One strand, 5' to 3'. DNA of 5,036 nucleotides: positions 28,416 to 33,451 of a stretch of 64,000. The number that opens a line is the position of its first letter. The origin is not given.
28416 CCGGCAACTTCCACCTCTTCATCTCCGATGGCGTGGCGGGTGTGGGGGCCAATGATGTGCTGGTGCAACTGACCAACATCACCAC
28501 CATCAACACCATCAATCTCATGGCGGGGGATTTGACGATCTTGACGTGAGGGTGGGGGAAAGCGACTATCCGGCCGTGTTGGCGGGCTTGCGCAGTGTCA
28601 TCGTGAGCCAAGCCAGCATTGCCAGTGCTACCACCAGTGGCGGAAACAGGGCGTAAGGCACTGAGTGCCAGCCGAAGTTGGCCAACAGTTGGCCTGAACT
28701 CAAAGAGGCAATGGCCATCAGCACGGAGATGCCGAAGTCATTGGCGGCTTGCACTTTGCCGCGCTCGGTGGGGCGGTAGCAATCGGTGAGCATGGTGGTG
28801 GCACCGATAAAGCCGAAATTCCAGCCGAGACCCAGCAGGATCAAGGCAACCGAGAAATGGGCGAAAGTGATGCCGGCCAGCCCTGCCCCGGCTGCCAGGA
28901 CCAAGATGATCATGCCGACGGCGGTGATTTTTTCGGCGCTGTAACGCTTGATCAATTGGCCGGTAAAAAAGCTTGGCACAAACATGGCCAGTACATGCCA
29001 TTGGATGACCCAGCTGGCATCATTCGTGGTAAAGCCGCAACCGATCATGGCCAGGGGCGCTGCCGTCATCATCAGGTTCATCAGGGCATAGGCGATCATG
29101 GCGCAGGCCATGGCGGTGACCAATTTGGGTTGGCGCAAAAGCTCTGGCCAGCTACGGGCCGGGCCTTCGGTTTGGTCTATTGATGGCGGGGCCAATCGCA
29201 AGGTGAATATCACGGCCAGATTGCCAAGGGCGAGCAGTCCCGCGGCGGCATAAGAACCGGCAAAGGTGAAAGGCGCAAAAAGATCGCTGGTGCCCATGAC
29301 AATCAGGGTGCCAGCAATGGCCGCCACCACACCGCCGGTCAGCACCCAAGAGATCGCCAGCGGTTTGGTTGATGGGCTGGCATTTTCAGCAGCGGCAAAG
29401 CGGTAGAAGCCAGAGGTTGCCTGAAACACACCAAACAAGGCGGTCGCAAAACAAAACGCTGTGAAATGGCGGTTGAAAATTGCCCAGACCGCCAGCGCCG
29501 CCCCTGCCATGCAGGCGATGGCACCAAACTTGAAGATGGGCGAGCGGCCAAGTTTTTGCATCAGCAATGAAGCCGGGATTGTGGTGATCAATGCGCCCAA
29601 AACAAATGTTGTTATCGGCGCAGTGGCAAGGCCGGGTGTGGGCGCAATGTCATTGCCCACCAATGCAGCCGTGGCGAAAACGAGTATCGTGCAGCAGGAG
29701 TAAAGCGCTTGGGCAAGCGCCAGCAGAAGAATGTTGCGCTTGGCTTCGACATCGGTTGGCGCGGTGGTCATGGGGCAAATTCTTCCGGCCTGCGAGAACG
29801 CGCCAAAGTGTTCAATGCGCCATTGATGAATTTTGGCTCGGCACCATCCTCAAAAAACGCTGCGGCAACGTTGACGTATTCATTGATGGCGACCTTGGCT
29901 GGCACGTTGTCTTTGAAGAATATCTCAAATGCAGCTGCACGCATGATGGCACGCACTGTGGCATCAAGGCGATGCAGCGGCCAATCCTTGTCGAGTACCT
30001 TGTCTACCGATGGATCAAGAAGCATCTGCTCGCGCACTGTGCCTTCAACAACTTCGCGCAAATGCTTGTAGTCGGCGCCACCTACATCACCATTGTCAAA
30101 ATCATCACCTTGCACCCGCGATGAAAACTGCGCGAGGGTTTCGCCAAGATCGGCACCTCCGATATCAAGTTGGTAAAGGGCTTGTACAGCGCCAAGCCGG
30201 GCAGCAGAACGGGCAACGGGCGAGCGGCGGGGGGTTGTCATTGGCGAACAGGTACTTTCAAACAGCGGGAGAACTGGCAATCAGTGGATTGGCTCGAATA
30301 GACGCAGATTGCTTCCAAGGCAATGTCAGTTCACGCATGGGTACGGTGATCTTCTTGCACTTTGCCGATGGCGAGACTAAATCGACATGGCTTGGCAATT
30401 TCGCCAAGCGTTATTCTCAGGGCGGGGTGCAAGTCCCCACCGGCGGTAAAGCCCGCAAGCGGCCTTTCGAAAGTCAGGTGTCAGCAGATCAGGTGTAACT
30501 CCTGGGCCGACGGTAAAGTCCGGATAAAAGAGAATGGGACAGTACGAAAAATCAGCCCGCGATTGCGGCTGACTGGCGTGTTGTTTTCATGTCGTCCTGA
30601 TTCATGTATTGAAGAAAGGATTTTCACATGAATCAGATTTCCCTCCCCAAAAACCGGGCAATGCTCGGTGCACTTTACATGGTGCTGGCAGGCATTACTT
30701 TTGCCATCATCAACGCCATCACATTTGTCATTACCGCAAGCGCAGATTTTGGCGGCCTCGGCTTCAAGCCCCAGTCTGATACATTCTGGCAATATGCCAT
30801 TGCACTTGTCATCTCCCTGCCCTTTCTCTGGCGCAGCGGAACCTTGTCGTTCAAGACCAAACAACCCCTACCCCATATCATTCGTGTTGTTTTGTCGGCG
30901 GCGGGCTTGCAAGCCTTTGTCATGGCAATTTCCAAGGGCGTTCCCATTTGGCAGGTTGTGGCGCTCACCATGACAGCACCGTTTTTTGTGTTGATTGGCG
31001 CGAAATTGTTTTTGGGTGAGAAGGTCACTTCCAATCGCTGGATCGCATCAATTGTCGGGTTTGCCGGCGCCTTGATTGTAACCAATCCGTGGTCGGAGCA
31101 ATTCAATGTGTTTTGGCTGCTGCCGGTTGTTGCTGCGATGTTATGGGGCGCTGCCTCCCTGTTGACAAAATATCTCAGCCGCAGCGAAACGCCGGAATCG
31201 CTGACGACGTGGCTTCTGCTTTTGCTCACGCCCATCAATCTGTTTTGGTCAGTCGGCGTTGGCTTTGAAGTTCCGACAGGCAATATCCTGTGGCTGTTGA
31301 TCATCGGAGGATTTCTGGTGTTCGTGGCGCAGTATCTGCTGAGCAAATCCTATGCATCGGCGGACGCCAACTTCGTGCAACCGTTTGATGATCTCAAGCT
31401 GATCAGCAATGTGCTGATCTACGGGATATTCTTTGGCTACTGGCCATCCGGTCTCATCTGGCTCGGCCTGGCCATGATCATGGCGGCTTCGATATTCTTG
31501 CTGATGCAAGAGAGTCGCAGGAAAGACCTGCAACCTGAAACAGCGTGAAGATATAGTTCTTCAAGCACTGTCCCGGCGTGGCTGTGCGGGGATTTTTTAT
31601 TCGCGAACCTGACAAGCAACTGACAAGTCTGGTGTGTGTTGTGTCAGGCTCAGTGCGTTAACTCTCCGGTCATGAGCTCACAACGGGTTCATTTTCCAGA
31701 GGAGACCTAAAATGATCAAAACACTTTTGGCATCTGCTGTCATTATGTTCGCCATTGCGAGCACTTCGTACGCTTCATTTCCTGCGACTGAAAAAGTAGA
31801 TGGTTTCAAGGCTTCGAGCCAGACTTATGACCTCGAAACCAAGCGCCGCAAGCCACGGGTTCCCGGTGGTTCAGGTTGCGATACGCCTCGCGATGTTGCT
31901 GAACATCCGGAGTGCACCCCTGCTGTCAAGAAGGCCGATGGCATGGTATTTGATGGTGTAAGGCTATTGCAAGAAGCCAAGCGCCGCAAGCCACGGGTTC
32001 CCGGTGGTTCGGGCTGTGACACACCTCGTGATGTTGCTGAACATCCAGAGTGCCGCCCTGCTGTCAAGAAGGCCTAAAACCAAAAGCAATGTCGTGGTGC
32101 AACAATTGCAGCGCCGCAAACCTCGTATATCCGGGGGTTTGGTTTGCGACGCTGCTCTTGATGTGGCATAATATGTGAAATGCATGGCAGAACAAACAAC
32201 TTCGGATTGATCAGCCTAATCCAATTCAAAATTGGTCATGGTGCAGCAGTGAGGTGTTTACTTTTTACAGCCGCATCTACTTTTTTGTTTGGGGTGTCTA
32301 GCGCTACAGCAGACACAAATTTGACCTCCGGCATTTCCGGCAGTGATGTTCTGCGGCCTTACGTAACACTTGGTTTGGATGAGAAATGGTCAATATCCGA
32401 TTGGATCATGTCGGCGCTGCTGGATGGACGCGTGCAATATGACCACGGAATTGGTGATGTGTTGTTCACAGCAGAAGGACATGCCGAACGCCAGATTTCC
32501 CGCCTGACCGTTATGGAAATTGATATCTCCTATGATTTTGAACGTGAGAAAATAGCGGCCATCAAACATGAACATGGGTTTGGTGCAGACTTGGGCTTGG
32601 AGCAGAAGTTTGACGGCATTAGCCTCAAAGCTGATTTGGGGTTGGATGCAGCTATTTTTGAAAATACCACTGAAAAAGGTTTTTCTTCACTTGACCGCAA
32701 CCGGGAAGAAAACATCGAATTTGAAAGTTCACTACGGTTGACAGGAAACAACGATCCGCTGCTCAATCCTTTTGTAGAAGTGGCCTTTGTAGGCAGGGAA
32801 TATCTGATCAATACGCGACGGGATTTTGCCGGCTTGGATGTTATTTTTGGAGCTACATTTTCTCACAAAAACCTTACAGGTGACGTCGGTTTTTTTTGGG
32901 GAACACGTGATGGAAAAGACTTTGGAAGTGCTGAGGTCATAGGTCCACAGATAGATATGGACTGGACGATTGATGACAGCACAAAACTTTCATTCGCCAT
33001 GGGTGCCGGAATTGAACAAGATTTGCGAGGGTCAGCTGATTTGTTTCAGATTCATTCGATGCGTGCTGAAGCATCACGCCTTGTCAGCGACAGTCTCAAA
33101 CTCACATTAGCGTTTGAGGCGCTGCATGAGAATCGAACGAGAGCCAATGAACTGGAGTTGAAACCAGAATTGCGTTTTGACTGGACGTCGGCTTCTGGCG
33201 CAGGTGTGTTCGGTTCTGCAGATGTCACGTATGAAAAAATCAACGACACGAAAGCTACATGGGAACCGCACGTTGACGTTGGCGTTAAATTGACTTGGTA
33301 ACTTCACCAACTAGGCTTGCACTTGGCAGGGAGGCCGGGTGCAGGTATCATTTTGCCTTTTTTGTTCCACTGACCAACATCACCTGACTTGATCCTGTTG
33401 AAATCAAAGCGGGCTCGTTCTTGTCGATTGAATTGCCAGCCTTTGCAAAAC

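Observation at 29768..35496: Riboflavin biosynthesis genes missing from their conserved slot and replaced by an FMN-riboswitch importer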

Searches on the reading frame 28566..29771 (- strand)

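Call 3: search_protein_families(library=pfam, proteins=[window:28566-29771:-], max_evalue=0.01)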
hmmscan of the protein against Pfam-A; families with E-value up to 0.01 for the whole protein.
window:28566-29771:- (401 aa): 2 families
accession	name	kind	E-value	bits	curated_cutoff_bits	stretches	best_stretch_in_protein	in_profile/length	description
PF07690.21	MFS_1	-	4e-28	98.8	33.4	2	17-295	1-283/347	Major Facilitator Superfamily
PF13347.12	MFS_2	-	7e-06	25.3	27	1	11-123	223-334/427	MFS/sugar transport protein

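Call 4: search_protein_families(library=ncbifam, proteins=[window:28566-29771:-], max_evalue=0.01)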
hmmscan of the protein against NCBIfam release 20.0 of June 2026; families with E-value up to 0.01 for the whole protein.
window:28566-29771:- (401 aa): 5 families
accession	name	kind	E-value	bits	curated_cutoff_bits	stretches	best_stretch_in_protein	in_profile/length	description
NF008654.0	PRK11652.1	equivalog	8.2e-06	24.9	479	1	221-395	13-190/397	multidrug efflux MFS transporter EmrD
TIGR00880.1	2_A_01_02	superfamily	0.00019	21.6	131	1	261-387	9-135/141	multidrug resistance protein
TIGR00895.1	2A0115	subfamily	0.00038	19.5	418.55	1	233-389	35-192/398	aromatic acid/H+ symport family MFS transporter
NF002982.0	PRK03699.1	equivalog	0.0009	18.4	221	1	249-386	42-179/395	MFS transporter TsgA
TIGR00893.1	2A0114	subfamily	0.0021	17.1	395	1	226-389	5-169/399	D-galactonate transporter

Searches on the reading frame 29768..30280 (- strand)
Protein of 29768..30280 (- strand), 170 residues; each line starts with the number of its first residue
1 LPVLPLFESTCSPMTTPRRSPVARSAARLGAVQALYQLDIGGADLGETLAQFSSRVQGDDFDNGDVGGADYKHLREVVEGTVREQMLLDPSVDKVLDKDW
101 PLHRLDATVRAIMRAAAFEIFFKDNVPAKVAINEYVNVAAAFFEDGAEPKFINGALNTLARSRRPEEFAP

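Call 3: search_protein_families(library=pfam, proteins=[window:29768-30280:-], max_evalue=0.01)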
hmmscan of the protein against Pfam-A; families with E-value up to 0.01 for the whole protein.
window:29768-30280:- (170 aa): 1 family
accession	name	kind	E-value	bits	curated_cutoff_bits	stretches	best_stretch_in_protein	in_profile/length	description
PF01029.23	NusB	-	3.4e-28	99.1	23.1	1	26-161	2-133/133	NusB family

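Call 4: search_protein_families(library=ncbifam, proteins=[window:29768-30280:-], max_evalue=0.01)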
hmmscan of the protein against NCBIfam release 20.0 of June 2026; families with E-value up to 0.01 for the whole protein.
window:29768-30280:- (170 aa): 6 families
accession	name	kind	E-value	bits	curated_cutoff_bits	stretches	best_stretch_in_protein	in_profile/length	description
TIGR01951.1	nusB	equivalog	1.7e-33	115.6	88.35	1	24-161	2-129/131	transcription antitermination factor NusB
NF001223.0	PRK00202.1-1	equivalog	6.4e-21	74.9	131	1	23-159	8-140/146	transcription antitermination factor NusB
NF011494.0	PRK14902.1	equivalog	1.4e-13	50.5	319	1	61-165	31-131/444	16S rRNA (cytosine(967)-C(5))-methyltransferase RsmB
TIGR00563.1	rsmB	equivalog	1.4e-08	34.3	269.05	1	66-163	31-124/437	16S rRNA (cytosine(967)-C(5))-methyltransferase RsmB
NF011493.0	PRK14901.1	equivalog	4.7e-07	29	540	1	63-164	32-130/447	16S rRNA (cytosine(967)-C(5))-methyltransferase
NF011495.0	PRK14903.1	equivalog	3.2e-06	26.2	503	1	70-139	38-103/431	16S rRNA (cytosine(967)-C(5))-methyltransferase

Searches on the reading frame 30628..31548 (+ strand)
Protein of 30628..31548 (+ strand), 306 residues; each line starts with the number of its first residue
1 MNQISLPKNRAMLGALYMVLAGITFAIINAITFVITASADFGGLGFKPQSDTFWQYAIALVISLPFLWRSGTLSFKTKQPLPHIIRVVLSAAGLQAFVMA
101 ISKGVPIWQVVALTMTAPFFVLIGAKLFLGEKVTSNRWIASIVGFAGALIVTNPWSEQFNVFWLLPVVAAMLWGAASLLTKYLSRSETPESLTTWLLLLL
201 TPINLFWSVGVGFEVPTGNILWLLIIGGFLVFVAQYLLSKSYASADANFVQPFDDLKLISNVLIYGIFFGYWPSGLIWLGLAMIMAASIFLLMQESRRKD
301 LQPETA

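Call 3: search_protein_families(library=pfam, proteins=[window:30628-31548:+], max_evalue=0.01)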
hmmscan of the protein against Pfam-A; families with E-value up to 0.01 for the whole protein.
window:30628-31548:+ (306 aa): 1 family
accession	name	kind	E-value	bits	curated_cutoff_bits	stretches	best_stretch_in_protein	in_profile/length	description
PF00892.27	EamA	-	3.2e-21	76.4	28.2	2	19-152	4-134/135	EamA-like transporter family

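Call 4: search_protein_families(library=ncbifam, proteins=[window:30628-31548:+], max_evalue=0.01)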
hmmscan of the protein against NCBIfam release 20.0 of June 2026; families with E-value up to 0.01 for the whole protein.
window:30628-31548:+ (306 aa): 2 families
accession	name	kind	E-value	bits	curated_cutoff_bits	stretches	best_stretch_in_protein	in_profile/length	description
TIGR00950.1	2A78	equivalog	1.4e-06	27.9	230.2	1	57-289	27-264/264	carboxylate/amino acid/amine transporter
TIGR03340.1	phn_DUF6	hypoth_equivalog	9.4e-05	22.2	288.15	0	169-297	9-139/281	phosphonate utilization associated putative membrane protein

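Call 26: find_homologous_proteins(query=window:30628-31548:+, max_evalue=1e-10)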
Query window:30628-31548:+ (306 aa): 729 proteins with E <= 1e-10 among 5608 candidates; the best 120 are listed.
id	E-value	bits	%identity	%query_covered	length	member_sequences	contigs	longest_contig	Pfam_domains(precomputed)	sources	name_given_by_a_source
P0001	1.0e-192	658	100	100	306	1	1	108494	PF00892.27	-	-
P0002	9.1e-188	641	97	100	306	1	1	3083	PF00892.27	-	-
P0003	1.3e-187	641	96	100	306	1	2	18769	PF00892.27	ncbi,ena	-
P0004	4.5e-187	639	97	100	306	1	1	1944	PF00892.27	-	-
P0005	2.5e-181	620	94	99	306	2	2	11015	PF00892.27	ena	-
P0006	1.1e-173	595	90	99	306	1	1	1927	PF00892.27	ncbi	-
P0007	3.3e-173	594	89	99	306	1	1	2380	PF00892.27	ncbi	-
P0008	3.7e-173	593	89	99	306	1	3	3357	PF00892.27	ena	-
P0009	4.2e-173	593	89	99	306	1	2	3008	PF00892.27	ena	-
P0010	5.1e-173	593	89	99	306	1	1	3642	PF00892.27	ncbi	-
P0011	5.6e-173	593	89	99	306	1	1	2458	PF00892.27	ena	-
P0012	1.0e-172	592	89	99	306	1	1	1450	PF00892.27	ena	-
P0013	1.7e-172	591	89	99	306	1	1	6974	PF00892.27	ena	-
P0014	3.7e-172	590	89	100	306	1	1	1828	PF00892.27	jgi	jgi:drug/metabolite transporter (DMT)-like permease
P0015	1.5e-171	588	86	99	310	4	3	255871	PF00892.27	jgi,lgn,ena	jgi:S-adenosylmethionine uptake transporter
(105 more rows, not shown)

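Call 37: search_dna_similar(query=window:30628-31548:+, collection=plasmids, mode=protein, max_rows=30, max_evalue=1e-15)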
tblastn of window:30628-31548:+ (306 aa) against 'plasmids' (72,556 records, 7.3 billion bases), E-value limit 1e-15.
Records with a match: 20; places in all: 25; records where one place covers at least 80% of the query: 18.
Best place of each record, by identity: <60% 20.
By first word of the organism name: Azospirillum 8; Vibrio 6; Aeromonas 1; Indioceanicola 1; Azoarcus 1; Agrobacterium 1; Paracoccus 1; Shinella 1.
By predicted mobility (MOB-suite, as given by PLSDB): non-mobilizable 18; mobilizable 1; conjugative 1.
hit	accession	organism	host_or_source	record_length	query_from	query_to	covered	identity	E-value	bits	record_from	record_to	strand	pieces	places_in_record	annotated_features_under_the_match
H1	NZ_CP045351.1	Vibrio aquimaris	pure culture,Non-filtered water from ...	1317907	2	298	97%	41.5%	4e-52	191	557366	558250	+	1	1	none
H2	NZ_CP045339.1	Vibrio sp. THAF190c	pure culture,Surface of a polyethylene ...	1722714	6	299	96%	40.9%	6e-50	184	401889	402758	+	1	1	none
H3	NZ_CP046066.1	Vibrio sp. THAF191d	pure culture,Surface of a polyethylene ...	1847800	9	299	95%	41.3%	2e-50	186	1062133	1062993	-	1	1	none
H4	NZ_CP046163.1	Vibrio sp. THAF191c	pure culture,Surface of a polyethylene ...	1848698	9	299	95%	41.3%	2e-50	186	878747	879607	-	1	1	none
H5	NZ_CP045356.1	Vibrio sp. THAF64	pure culture,Surface of a sandy ...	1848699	9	299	95%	41.3%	2e-50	186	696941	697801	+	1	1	none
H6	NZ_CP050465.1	Vibrio campbellii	single cell,seawater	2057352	8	300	96%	38.7%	1e-44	169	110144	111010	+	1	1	none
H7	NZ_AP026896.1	Aeromonas caviae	Microbe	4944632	8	297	95%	38.0%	5e-46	173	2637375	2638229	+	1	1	none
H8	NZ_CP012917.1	Azospirillum brasilense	Digitaria eriantha,microbe,root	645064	10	304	96%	29.0%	6e-20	97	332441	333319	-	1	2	DMT family transporter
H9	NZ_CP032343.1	Azospirillum brasilense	soil sample,Agricultural field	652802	10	304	96%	29.0%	6e-20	97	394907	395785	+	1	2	DMT family transporter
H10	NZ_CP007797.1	Azospirillum argentinense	Triticum aestivum L.,Root,wheat ...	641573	10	306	97%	28.6%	1e-18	94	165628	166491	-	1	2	DMT family transporter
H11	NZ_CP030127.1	Indioceanicola profundi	sediment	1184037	7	303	97%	28.6%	1e-17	91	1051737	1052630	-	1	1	none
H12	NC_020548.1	Azoarcus sp. KH32C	-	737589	7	305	98%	27.9%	2e-16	87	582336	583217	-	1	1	DMT family transporter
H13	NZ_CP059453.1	Azospirillum brasilense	Prokaryotes,soil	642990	10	299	95%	28.4%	6e-18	91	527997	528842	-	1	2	DMT family transporter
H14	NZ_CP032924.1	Agrobacterium tumefaciens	Euonymus sp.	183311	53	303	82%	30.2%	5e-17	89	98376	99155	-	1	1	DMT family transporter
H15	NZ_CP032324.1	Azospirillum argentinense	soil sample,Agricultural field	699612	52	306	83%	29.6%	7e-18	91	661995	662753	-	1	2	DMT family transporter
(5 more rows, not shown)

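Call 38: get_annotated_region(hit=H6, flank=3000)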
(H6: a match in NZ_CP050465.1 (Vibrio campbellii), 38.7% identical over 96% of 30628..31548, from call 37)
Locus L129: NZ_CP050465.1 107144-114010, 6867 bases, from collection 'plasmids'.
description: Vibrio campbellii strain LJC015 plasmid unnamed1, complete sequence
organism: Vibrio campbellii (NCBI taxid 680)
taxonomy: Bacteria; Pseudomonadota; Gammaproteobacteria; Vibrionales; Vibrionaceae; Vibrio; Vibrio campbellii
host: -; source: single cell,seawater; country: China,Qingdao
typing (MOB-suite, as given by PLSDB): non-mobilizable
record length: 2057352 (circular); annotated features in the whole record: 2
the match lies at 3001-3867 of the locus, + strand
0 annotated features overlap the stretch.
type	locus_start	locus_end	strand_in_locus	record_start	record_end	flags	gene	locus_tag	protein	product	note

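Call 39: get_annotated_region(hit=H7, flank=3000)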
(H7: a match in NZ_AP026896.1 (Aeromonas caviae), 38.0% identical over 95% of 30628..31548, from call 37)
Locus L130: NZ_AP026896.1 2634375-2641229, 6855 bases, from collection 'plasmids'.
description: Aeromonas caviae strain KAM479 plasmid pKAM479_3, complete sequence
organism: Aeromonas caviae (NCBI taxid 648)
taxonomy: Bacteria; Pseudomonadota; Gammaproteobacteria; Aeromonadales; Aeromonadaceae; Aeromonas; Aeromonas caviae
host: -; source: Microbe; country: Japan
typing (MOB-suite, as given by PLSDB): non-mobilizable
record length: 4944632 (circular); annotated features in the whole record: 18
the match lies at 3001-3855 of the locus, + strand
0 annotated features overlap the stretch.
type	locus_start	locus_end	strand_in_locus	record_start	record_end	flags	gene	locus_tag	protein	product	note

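Call 42: search_protein_families(library=pfam, proteins=[L129:1657-2625:+, L129:2974-3870:+, L129:3933-4547:+, L130:2986-3876:+, L130:2172-2867:-, L130:4001-5326:-], max_evalue=0.001)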
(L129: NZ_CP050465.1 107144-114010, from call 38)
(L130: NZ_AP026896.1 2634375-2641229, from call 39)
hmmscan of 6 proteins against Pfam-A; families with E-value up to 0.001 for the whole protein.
L129:1657-2625:+ (322 aa): 2 families
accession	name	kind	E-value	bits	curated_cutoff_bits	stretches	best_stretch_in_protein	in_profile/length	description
PF13609.12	Porin_4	-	4.7e-29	102.6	27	1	8-296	2-306/310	Gram-negative porin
PF00267.27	Porin_1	-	7.5e-12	45.8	23.7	1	53-322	22-337/337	Gram-negative porin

L129:2974-3870:+ (298 aa): 1 family
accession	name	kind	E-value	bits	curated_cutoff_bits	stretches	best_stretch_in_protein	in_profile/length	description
PF00892.27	EamA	-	6.2e-18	65.8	28.2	2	159-290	2-134/135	EamA-like transporter family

L129:3933-4547:+ (204 aa): 3 families
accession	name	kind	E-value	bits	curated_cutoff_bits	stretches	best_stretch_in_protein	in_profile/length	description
PF00462.30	Glutaredoxin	-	1.8e-16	60.5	22.9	1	109-174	2-60/60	Glutaredoxin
PF13409.12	GST_N_2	-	6.2e-05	24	25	1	115-186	1-69/70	Glutathione S-transferase, N-terminal domain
PF13192.12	Thioredoxin_3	-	0.00019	21.8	24.8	0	25-88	10-68/76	Thioredoxin domain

L130:2986-3876:+ (296 aa): 1 family
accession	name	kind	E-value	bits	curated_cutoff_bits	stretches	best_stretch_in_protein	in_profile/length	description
PF00892.27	EamA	-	1.7e-20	74.1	28.2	2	12-146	3-134/135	EamA-like transporter family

L130:2172-2867:- (231 aa): 2 families
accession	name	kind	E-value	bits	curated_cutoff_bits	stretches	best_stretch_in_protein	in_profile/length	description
PF02525.22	Flavodoxin_2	-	1.5e-45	155.8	27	1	39-228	2-196/198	Flavodoxin-like fold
PF03358.20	FMN_red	-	4.2e-10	39.8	24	1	64-175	28-122/152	NADPH-dependent FMN reductase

L130:4001-5326:- (441 aa): 0 families

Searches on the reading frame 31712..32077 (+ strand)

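Call 3: search_protein_families(library=pfam, proteins=[window:31712-32077:+], max_evalue=0.01)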
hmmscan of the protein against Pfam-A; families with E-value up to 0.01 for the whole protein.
window:31712-32077:+ (121 aa): 0 families

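Call 4: search_protein_families(library=ncbifam, proteins=[window:31712-32077:+], max_evalue=0.01)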
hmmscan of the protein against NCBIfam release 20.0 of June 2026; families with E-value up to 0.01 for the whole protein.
window:31712-32077:+ (121 aa): 1 family
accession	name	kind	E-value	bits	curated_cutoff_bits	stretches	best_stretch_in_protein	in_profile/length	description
NF008988.0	PRK12334.1-4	equivalog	0.0059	15.5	501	0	45-89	222-266/335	nucleoside triphosphate pyrophosphohydrolase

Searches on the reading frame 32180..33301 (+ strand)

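Call 3: search_protein_families(library=pfam, proteins=[window:32180-33301:+], max_evalue=0.01)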
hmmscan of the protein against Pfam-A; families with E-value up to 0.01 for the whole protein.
window:32180-33301:+ (373 aa): 1 family
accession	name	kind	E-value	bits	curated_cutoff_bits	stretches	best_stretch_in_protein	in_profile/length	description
PF10082.15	BBP2_2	-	1.2e-12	47.8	23.7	1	124-311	118-313/378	Putative beta-barrel porin 2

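Call 4: search_protein_families(library=ncbifam, proteins=[window:32180-33301:+], max_evalue=0.01)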
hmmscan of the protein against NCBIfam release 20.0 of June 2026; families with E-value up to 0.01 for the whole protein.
window:32180-33301:+ (373 aa): 0 families
